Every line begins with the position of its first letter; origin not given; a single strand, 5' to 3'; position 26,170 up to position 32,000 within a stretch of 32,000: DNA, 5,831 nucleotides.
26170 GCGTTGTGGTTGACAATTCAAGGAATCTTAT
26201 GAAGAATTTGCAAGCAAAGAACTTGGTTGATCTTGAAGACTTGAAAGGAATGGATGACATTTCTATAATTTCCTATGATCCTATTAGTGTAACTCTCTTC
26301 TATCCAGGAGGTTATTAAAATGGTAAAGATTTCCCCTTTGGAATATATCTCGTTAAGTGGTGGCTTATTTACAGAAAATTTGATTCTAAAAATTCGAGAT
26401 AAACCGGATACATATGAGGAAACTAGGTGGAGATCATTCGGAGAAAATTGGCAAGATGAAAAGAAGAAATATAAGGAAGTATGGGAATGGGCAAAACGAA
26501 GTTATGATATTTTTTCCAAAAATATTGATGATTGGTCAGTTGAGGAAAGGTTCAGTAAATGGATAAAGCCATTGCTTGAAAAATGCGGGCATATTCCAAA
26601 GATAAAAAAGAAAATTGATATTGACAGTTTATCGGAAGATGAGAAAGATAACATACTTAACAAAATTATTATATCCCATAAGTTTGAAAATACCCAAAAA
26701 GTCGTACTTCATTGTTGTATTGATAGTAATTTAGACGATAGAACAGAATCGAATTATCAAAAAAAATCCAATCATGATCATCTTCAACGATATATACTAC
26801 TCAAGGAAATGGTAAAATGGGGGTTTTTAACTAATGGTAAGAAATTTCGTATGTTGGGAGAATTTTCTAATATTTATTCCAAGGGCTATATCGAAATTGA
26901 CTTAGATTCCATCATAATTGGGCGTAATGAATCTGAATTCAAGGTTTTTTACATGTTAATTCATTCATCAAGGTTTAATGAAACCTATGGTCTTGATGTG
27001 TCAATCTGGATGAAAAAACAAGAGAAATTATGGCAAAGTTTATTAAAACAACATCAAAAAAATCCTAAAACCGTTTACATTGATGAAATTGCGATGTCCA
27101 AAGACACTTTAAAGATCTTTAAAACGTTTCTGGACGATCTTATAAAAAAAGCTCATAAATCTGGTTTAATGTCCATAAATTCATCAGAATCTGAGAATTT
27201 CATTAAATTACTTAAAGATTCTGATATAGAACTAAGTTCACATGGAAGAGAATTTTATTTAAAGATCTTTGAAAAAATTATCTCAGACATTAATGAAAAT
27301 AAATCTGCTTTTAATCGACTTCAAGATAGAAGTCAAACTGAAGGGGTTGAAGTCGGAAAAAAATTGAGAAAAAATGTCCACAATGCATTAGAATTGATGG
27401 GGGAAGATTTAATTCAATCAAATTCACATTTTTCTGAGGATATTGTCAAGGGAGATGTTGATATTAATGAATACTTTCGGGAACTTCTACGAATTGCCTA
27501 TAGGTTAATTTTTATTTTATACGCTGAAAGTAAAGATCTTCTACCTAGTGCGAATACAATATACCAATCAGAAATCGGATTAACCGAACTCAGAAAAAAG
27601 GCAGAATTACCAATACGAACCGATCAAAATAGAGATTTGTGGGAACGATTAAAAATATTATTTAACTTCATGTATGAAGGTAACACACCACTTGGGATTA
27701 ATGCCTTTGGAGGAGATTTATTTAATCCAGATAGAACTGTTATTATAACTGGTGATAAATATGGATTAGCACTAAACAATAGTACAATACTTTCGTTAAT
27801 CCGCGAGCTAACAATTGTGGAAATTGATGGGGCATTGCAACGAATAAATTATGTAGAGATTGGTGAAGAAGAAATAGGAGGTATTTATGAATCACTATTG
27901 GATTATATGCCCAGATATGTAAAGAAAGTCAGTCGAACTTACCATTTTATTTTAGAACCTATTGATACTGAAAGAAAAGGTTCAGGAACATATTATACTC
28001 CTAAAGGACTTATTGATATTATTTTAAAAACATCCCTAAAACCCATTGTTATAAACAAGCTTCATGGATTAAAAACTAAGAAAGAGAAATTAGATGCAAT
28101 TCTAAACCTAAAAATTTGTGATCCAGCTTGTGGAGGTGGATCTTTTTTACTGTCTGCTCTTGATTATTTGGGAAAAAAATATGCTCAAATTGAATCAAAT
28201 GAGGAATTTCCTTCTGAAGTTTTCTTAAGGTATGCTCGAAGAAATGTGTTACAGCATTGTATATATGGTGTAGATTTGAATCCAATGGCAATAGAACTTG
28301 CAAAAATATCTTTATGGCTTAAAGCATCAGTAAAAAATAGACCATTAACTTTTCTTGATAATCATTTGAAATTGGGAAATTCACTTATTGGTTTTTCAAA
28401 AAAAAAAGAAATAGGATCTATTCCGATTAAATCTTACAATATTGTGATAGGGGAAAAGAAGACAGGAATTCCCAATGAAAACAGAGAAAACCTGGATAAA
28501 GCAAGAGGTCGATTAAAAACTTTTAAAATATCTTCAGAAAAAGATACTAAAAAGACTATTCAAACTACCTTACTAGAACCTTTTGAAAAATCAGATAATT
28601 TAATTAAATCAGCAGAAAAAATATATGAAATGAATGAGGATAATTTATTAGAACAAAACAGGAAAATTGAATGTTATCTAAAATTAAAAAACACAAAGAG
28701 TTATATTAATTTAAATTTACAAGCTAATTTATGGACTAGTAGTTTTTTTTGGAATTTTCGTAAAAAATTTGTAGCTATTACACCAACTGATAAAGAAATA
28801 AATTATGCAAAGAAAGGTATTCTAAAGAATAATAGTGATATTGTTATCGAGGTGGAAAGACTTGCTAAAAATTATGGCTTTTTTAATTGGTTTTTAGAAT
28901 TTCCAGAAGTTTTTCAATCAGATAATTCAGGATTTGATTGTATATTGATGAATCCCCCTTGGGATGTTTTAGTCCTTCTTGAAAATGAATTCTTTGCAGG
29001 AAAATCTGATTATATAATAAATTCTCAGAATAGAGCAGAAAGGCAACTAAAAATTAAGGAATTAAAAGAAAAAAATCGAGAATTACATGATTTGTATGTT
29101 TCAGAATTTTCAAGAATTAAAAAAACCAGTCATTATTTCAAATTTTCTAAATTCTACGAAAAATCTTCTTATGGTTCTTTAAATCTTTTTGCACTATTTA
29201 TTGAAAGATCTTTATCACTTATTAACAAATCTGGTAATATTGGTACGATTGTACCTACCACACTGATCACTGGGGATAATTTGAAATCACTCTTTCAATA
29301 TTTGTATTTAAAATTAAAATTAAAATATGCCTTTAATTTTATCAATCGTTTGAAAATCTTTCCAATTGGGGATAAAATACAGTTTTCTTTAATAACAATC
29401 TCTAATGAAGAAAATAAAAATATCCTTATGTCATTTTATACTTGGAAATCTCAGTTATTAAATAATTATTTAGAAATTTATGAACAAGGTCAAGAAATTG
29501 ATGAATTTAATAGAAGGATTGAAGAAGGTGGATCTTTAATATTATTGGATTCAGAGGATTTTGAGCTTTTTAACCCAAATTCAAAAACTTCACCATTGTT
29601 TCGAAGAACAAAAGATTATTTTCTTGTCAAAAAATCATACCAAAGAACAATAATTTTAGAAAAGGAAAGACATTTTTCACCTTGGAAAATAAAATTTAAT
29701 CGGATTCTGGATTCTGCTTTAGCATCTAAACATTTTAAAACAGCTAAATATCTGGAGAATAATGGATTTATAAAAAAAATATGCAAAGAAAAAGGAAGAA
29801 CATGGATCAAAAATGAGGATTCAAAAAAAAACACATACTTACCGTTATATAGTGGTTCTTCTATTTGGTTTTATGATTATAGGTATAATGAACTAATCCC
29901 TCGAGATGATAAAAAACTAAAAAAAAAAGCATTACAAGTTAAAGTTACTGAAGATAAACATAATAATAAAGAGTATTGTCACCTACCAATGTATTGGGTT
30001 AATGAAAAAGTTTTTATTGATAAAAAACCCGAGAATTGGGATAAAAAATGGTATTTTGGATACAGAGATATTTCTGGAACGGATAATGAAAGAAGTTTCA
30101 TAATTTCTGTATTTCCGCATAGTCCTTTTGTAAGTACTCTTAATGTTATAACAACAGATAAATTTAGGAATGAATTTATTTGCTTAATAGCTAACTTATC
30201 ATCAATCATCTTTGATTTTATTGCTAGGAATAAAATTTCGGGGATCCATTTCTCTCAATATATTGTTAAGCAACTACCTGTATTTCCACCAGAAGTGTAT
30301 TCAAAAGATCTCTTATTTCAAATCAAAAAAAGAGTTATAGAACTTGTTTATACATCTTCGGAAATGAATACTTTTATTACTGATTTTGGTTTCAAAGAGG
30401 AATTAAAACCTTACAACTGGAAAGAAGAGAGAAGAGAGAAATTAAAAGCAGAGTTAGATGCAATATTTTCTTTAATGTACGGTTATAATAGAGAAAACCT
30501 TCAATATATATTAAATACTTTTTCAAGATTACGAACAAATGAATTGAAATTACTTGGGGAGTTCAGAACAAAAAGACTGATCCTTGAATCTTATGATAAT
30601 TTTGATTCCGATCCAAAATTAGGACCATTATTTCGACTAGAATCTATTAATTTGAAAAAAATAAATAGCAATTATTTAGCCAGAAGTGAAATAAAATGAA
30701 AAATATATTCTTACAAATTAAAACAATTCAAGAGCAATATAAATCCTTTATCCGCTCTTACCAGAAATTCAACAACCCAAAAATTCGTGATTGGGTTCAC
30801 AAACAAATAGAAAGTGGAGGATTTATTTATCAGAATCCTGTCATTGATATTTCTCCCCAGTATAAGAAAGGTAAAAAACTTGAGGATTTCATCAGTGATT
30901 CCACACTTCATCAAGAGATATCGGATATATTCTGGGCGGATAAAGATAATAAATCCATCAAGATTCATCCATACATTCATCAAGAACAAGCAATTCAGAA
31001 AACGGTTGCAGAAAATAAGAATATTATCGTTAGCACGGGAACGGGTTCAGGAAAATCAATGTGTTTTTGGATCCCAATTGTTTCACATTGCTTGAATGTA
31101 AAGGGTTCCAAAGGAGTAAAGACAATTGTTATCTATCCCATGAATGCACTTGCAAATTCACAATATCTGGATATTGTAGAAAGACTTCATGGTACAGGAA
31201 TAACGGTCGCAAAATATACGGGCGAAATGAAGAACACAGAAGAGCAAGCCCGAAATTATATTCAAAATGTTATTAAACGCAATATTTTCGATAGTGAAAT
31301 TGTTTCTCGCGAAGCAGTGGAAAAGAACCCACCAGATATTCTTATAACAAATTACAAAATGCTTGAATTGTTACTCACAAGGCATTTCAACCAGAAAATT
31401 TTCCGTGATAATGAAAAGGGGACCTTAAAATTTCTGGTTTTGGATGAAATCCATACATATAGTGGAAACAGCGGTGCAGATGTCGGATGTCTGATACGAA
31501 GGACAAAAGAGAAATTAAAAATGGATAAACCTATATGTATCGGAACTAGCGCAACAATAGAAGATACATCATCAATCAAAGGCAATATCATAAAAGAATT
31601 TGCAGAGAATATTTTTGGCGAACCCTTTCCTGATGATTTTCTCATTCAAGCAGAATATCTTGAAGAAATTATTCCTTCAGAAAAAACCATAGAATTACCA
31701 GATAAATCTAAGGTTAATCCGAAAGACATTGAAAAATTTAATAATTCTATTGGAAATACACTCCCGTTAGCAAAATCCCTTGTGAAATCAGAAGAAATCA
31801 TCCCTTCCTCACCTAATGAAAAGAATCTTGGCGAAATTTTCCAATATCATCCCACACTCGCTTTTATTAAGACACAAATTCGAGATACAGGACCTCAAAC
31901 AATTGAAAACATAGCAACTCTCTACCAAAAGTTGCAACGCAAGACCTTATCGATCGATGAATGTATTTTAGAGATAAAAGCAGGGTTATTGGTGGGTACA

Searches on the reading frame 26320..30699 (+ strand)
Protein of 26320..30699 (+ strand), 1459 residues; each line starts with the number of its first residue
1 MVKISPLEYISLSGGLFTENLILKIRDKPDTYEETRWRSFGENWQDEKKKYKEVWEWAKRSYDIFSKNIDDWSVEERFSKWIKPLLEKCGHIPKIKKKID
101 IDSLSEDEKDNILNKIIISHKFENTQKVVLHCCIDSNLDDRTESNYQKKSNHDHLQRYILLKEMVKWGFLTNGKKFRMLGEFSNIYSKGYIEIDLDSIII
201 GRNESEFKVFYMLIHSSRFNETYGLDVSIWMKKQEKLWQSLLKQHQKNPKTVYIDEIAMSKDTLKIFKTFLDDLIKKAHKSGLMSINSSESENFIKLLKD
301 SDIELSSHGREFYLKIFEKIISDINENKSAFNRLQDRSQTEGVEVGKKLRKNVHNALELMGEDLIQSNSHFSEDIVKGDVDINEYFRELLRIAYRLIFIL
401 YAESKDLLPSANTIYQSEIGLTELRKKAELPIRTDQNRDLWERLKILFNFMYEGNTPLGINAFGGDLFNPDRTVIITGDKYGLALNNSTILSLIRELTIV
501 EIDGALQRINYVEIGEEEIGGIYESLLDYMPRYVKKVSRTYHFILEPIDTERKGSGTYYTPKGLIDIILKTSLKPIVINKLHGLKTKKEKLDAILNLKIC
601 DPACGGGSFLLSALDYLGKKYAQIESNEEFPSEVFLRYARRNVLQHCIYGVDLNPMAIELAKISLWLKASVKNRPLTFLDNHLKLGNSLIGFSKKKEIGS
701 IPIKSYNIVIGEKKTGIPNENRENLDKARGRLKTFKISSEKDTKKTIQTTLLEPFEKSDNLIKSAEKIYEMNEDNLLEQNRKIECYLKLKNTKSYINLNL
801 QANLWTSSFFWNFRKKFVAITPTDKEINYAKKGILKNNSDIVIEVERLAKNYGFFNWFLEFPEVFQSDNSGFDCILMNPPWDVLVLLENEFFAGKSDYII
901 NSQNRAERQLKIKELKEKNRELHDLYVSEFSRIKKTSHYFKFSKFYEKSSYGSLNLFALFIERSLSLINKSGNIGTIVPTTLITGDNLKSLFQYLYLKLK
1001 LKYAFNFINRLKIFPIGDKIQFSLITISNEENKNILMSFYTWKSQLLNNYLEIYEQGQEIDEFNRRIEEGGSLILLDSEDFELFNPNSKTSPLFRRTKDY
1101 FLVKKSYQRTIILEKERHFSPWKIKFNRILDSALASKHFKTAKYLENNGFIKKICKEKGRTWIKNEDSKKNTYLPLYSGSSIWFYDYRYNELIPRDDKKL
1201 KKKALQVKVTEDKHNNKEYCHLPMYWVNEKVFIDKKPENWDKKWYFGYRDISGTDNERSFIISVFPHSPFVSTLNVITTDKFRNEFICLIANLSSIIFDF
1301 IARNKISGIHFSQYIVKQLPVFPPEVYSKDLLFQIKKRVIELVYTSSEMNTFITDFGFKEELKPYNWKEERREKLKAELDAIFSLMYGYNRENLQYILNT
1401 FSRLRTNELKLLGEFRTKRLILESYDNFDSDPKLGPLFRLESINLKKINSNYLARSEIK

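Call 4: search_protein_families(library=pfam, proteins=[window:26320-30699:+], max_evalue=0.1)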
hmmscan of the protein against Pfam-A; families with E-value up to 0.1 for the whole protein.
window:26320-30699:+ (1459 aa): 3 families
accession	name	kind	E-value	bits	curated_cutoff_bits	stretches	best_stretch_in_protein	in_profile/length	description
PF07669.17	Eco57I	-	4.5e-17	63.1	25.3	2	646-889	1-92/171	Eco57I restriction-modification methylase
PF02384.22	N6_Mtase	-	1.5e-10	41.3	20.4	1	537-673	6-105/311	N-6 DNA Methylase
PF20473.4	MmeI_Mtase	-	1.6e-07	31.2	27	1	591-672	15-89/259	MmeI, DNA-methyltransferase domain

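Call 5: search_protein_families(library=ncbifam, proteins=[window:26320-30699:+], max_evalue=0.1)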
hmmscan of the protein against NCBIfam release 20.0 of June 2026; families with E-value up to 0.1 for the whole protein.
window:26320-30699:+ (1459 aa): 8 families
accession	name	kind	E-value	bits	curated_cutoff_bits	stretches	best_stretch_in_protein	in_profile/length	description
NF033452.1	BREX_1_MTaseX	exception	3.1e-15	55.1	500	1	590-880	308-516/1210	BREX-1 system adenine-specific DNA-methyltransferase PglX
TIGR02987.1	met_A_Alw26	exception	2.5e-14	52.9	353.5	3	1136-1406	295-510/523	Alw26I/Eco31I/Esp3I family type II restriction adenine-specific DNA-methyltransferase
NF033455.1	BREX_6_MTaseX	exception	2e-11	42.2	900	1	591-673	324-404/1319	BREX-6 system adenine-specific DNA-methyltransferase PglX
NF033451.1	BREX_2_MTaseX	equivalog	9.1e-09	33.6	400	1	556-688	196-314/1185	BREX-2 system adenine-specific DNA-methyltransferase PglX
NF033454.1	BREX_5_MTaseX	exception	3.9e-08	31.3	900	1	588-671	294-370/1404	BREX-5 system adenine-specific DNA-methyltransferase PglX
NF047738.1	antiphage_MADS2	equivalog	1.6e-07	30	720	1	591-670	327-410/654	methylation-associated defense system DNA methyltransferase MAD2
NF006756.0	PRK09276.1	subfamily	0.022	13.7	507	0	734-812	263-341/387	LL-diaminopimelate aminotransferase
TIGR03540.1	DapC_direct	equivalog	0.074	12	593.25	0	732-810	259-337/383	LL-diaminopimelate aminotransferase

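Call 15: search_protein_families(library=padloc, proteins=[window:26320-30699:+], max_evalue=0.01)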
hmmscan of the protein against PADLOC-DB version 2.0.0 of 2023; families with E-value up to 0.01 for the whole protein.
window:26320-30699:+ (1459 aa): 36 families (the best 25 are shown)
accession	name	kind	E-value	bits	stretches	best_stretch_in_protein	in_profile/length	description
PDLC02643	DrmMI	-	2.8e-85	285.2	3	550-899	550-896/1347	DrmMI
PDLC02638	DrmMI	-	2.8e-65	219.1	2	550-882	549-882/935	DrmMI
PDLC03622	REase_MTase_IIG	-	7.8e-50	167.3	5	638-896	590-853/1524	Type IIG restriction enzyme-methyltransferase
PDLC02639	DrmMI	-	2.4e-43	146.5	3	554-710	249-405/803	DrmMI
PDLC03618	REase_MTase_IIG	-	5.9e-40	134.5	3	549-697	543-718/1429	Type IIG restriction enzyme-methyltransferase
PDLC02645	DrmMI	-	1.6e-38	130.5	3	639-697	660-718/772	DrmMI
PDLC03614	REase_MTase_IIG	-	3.9e-36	122.1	3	542-767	515-751/1584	Type IIG restriction enzyme-methyltransferase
PDLC03611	REase_MTase_IIG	-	1.5e-35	120.1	3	541-695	503-657/1532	Type IIG restriction enzyme-methyltransferase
PDLC03613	REase_MTase_IIG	-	7e-35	118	2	640-1053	563-931/1250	Type IIG restriction enzyme-methyltransferase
PDLC03620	REase_MTase_IIG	-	6.6e-34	114.7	3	639-694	673-728/1378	Type IIG restriction enzyme-methyltransferase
PDLC02644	DrmMI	-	1.5e-30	103.9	2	537-697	48-234/988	DrmMI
PDLC02646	DrmMI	-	4.4e-24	82.6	2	638-696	44-102/792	DrmMI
PDLC03609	REase_MTase_IIG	-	1.6e-22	77.2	1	348-691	181-533/1066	Type IIG restriction enzyme-methyltransferase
PDLC03604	REase_MTase_IIG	-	1.5e-21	74.2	2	537-695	340-507/1011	Type IIG restriction enzyme-methyltransferase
PDLC03629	REase_MTase_IIG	-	2.9e-21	73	1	578-692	417-536/1182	Type IIG restriction enzyme-methyltransferase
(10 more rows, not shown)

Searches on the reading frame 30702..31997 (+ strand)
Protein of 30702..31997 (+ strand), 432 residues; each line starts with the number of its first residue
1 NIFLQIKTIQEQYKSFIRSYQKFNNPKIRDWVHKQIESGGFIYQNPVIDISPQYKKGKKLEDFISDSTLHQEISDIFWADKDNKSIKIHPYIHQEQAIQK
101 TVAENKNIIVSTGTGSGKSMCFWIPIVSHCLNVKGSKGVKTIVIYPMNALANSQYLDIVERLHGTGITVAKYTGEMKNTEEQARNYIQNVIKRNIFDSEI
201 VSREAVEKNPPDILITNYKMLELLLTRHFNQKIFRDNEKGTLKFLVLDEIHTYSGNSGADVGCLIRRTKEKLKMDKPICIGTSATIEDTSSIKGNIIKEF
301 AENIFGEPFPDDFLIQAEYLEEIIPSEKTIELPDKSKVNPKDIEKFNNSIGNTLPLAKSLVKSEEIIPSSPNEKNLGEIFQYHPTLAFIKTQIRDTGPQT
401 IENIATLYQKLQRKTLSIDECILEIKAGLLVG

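Call 106: search_protein_families(library=padloc, proteins=[window:30702-31997:+], max_evalue=0.001)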
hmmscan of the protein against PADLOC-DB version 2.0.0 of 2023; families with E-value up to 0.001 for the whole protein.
window:30702-31997:+ (432 aa): 28 families (the best 25 are shown)
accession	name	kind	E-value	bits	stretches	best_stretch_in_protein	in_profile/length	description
PDLC00013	DruE1|DruE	-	2.7e-54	182.6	2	6-154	11-163/1776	SNF2 family N-terminal domain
PDLC00037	DruE3|DruE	-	2e-50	169.7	1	7-304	11-316/2055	SNF2 family N-terminal domain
PDLC00036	DruE3|DruE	-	4.3e-46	154.7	1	87-353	90-357/2023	SNF2 family N-terminal domain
PDLC00035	DruE3|DruE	-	1.8e-45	153.2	1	12-421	17-410/1460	SNF2 family N-terminal domain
PDLC00014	DruE2|DruE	-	2e-38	129.6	2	180-343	278-459/1928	SNF2 family N-terminal domain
PDLC00015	DruE2|DruE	-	6.4e-38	128.2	2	178-331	266-424/1887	SNF2 family N-terminal domain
PDLC00051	DruE4|DruE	-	1.5e-37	126.8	2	177-306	256-384/1829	SNF2 family N-terminal domain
PDLC02896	DpdJ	-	3.6e-28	95.8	2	200-290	326-416/1487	DpdJ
PDLC03960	SngC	-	4.1e-21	73.4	1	93-293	28-202/720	-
PDLC02898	DpdJ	-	4.5e-15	53.4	1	202-300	338-437/506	DpdJ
PDLC02893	DpdJ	-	4.5e-15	52.7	1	198-303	333-440/876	DpdJ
PDLC02503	BrxHI|BrxHII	-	4.5e-10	36.5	1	94-290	29-198/698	BrxHI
PDLC02707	PbeA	-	5.5e-10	36.5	1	69-256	232-393/672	PbeA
PDLC02031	Cas3d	-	8.8e-09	32.4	1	87-252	22-177/687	-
PDLC00937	Cas3d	-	1.5e-08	32.2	1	93-255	1-159/357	"CRISPR-associated helicase Cas3, subtype CYANO"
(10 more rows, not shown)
